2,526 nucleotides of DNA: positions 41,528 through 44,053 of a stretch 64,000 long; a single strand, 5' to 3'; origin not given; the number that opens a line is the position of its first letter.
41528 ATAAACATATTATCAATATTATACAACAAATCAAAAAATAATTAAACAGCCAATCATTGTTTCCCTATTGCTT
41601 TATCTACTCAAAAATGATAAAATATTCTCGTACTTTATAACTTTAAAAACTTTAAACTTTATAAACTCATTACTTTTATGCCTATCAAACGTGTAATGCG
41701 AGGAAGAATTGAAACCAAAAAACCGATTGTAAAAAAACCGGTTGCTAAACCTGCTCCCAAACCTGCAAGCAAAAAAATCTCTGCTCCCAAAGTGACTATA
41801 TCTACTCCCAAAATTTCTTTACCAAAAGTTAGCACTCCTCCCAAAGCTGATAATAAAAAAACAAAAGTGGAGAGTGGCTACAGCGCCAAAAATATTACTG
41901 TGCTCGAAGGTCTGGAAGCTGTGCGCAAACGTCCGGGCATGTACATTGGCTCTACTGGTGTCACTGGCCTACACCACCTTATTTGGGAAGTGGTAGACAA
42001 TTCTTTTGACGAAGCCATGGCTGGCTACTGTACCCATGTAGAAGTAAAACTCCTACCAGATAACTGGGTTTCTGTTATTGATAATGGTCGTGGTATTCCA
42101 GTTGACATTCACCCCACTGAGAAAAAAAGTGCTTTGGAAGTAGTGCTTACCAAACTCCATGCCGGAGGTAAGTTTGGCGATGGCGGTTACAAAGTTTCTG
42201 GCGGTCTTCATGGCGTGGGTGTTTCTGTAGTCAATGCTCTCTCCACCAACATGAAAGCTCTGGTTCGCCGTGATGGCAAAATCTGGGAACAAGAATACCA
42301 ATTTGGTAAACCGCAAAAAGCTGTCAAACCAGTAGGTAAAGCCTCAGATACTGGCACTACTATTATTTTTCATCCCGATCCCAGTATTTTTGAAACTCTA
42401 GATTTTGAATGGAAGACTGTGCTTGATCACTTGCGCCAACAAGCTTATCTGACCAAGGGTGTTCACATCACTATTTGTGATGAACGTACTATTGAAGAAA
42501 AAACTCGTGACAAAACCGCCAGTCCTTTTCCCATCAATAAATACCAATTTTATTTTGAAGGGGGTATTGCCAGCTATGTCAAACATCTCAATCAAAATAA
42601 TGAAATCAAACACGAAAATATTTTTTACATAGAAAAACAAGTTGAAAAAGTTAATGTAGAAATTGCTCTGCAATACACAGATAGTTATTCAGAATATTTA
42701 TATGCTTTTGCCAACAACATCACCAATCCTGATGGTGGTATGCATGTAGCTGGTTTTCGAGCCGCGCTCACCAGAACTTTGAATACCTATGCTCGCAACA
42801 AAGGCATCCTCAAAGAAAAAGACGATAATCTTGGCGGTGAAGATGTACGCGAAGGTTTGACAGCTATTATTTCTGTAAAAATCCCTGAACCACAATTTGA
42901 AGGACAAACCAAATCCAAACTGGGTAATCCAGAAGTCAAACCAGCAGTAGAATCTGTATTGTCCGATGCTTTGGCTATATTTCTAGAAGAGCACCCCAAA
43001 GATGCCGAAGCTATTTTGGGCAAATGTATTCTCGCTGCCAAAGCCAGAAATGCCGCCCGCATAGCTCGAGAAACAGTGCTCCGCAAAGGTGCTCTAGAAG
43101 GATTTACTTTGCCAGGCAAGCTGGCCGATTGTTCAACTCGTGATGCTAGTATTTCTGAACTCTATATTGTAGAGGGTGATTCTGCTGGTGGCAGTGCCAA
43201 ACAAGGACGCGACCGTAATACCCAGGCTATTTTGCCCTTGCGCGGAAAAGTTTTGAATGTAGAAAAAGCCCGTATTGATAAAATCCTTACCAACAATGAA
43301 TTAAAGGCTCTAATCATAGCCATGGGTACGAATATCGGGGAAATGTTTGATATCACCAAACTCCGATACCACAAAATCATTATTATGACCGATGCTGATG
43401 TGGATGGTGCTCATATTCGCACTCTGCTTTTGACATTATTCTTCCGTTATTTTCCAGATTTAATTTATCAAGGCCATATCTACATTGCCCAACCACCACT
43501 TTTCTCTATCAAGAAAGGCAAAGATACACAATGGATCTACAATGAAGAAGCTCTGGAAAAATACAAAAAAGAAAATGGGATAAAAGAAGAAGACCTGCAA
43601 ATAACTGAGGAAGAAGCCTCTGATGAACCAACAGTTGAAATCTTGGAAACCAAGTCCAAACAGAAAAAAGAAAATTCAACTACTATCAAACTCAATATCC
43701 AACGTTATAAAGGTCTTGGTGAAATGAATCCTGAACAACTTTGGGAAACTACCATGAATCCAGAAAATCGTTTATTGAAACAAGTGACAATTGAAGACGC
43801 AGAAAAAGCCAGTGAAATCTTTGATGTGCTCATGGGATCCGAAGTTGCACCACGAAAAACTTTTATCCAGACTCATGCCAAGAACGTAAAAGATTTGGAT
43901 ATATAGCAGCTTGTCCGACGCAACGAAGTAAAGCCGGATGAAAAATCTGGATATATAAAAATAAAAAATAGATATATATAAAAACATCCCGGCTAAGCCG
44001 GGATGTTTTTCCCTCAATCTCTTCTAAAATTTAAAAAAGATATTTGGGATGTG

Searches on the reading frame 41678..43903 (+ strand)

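Call 65: search_protein_families(library=pfam, proteins=[window:41678-43903:+], max_evalue=0.001)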
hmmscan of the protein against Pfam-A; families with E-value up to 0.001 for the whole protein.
window:41678-43903:+ (742 aa): 4 families
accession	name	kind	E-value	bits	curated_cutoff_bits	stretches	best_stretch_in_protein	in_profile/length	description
PF00204.31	DNA_gyraseB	-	8e-62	208.2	27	1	296-465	1-172/173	DNA gyrase B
PF00986.26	DNA_gyraseB_C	-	4e-31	107.4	29.8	1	671-731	3-63/63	DNA gyrase B subunit, carboxyl terminus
PF01751.28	Toprim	-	1.8e-19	70.2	23.1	1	494-605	1-95/96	Toprim domain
PF02518.31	HATPase_c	-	3e-16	60.3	26.4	1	96-234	4-108/111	Histidine kinase-, DNA gyrase B-, and HSP90-like ATPase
